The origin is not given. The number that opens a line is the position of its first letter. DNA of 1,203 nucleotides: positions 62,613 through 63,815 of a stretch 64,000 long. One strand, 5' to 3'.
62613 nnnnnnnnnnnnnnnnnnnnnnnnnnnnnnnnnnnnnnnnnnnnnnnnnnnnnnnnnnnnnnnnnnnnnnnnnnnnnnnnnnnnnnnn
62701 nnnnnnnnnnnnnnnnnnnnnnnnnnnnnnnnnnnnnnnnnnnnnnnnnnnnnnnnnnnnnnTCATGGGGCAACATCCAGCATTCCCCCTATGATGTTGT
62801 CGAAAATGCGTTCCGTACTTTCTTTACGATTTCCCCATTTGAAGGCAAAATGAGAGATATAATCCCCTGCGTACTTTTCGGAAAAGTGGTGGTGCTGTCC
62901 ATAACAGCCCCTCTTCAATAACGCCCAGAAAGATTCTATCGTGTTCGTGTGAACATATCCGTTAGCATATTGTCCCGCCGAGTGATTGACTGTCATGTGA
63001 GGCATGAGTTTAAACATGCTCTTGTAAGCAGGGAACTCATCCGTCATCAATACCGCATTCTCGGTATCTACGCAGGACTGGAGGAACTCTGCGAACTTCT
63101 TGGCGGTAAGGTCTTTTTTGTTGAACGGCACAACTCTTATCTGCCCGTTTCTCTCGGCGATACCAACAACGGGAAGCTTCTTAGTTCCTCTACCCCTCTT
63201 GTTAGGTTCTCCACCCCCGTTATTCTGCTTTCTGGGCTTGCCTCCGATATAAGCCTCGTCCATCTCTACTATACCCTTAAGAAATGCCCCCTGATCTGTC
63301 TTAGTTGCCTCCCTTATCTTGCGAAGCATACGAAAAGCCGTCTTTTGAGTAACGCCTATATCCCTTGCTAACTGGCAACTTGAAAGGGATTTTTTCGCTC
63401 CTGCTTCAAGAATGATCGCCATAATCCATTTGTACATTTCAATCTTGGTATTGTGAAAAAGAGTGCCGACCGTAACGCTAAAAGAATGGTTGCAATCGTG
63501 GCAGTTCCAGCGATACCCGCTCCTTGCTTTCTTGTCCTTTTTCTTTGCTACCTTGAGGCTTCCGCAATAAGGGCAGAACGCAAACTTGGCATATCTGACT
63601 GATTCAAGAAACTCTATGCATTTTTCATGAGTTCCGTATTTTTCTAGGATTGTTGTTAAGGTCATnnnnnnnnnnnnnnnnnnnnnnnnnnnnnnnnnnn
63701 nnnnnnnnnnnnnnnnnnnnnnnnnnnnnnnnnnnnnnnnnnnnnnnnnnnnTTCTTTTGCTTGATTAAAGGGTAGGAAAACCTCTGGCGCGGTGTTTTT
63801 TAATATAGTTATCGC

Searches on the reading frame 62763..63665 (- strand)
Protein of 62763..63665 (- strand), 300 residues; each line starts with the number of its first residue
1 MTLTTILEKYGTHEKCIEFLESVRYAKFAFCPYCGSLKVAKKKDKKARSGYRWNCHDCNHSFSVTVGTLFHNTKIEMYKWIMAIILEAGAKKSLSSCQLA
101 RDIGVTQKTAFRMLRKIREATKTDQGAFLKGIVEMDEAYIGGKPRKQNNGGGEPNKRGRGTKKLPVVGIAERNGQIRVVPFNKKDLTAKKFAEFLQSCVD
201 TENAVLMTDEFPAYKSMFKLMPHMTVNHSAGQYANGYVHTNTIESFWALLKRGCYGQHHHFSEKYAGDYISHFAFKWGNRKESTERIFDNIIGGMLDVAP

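Call 7: search_protein_families(library=pfam, proteins=[window:62763-63665:-], max_evalue=1)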
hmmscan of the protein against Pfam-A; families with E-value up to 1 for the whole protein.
window:62763-63665:- (300 aa): 13 families
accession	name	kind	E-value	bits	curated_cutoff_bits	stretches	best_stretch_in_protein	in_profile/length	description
PF12762.13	DDE_Tnp_IS1595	-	2.6e-38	131.9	27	1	129-277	2-152/153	ISXO2-like transposase domain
PF12760.12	Zn_ribbon_IS1595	-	0.00025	21.4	25.4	1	12-60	2-45/46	Transposase zinc-ribbon domain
PF13610.12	DDE_Tnp_IS240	-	0.0026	18.4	27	1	183-253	38-109/139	DDE domain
PF01022.26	HTH_5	-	0.011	16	22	1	85-120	7-42/47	Bacterial regulatory protein, arsR family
PF05129.18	Zn_ribbon_Elf1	-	0.019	15.5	29.8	1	31-78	25-70/79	Transcription elongation factor Elf1 like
PF09723.15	Zn_ribbon_8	-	0.029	14.8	34.4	0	51-66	4-19/41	Zinc ribbon domain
PF23550.1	zf_Tbcl_Rhp7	-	0.065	13.2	27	1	54-68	6-20/39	DNA repair protein rhp7 treble clef domain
PF13358.12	DDE_3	-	0.072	13.4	28.6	1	162-253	36-132/146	DDE superfamily endonuclease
PF25213.1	HVO_A0261_N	-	0.14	12.4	35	1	85-119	16-50/86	HVO_A0261 N-terminal domain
PF23451.1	Zn_ribbon_PaaD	-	0.15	12.1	27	1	29-62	15-49/53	PaaD zinc beta ribbon domain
PF24042.1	DUF7351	-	0.16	12.2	31.2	1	24-70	62-112/177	Domain of unknown function (DUF7351)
PF06044.18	DpnI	-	0.17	12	26.7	1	5-64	8-65/183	Dam-replacing family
PF23733.2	GRXCR1-2_C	-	0.38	11.1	26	1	26-60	7-37/47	GRXCR1/2, C-terminal domain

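Call 8: search_protein_families(library=ncbifam, proteins=[window:62763-63665:-], max_evalue=1)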
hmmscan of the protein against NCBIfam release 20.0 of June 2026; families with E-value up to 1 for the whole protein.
window:62763-63665:- (300 aa): 12 families
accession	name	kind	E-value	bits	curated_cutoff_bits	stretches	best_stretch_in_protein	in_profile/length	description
NF033547.1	transpos_IS1595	equivalog_domain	1.7e-53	181.7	75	1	72-280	1-215/215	IS1595 family transposase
NF033558.1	transpos_IS1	equivalog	2.1e-10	40.9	100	2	31-146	1-113/199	IS1 family transposase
TIGR03655.1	anti_R_Lar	subfamily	0.00037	20.7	39.6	1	31-64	4-40/55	Lar family restriction alleviation protein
NF048019.1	IS256_Zn_var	equivalog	0.00048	19.5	150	1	33-141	2-98/304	IS256 family transposase, variant Zn-binding type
NF050000.1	IS1_IS1595_Zn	domain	0.0005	20.6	28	1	31-63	1-32/34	IS1/IS1595 family N-terminal zinc-binding domain-containing protein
NF048018.1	IS256_N_4Cys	domain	0.0057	17.3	27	1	31-62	2-31/31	transposase-like zinc-binding domain-containing protein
NF011482.0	PRK14892.1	equivalog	0.04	13.8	109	1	29-82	22-70/101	putative transcription elongation factor Elf1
NF000242.2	macrolide_MphB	exception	0.044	13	615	1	190-259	68-136/299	Mph(B) family macrolide 2'-phosphotransferase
NF010762.0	PRK14165.1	equivalog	0.11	11.7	279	1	87-120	14-49/224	winged helix-turn-helix domain-containing protein/riboflavin kinase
TIGR02605.1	CxxC_CxxC_SSSS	subfamily_domain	0.13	12.3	31.3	0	51-65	4-18/52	FmdB family zinc ribbon protein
NF033545.0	transpos_IS630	equivalog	0.17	11.3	100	0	239-258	261-278/299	IS630 family transposase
NF041869.1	paae_haloarch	equivalog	0.27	11.5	100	1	28-62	17-52/56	1,2-phenylacetyl-CoA epoxidase subunit PaaE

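Call 58: search_protein_families(library=padloc, proteins=[window:62763-63665:-], max_evalue=1)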
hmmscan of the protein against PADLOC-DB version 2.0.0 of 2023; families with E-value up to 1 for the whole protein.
window:62763-63665:- (300 aa): 0 families
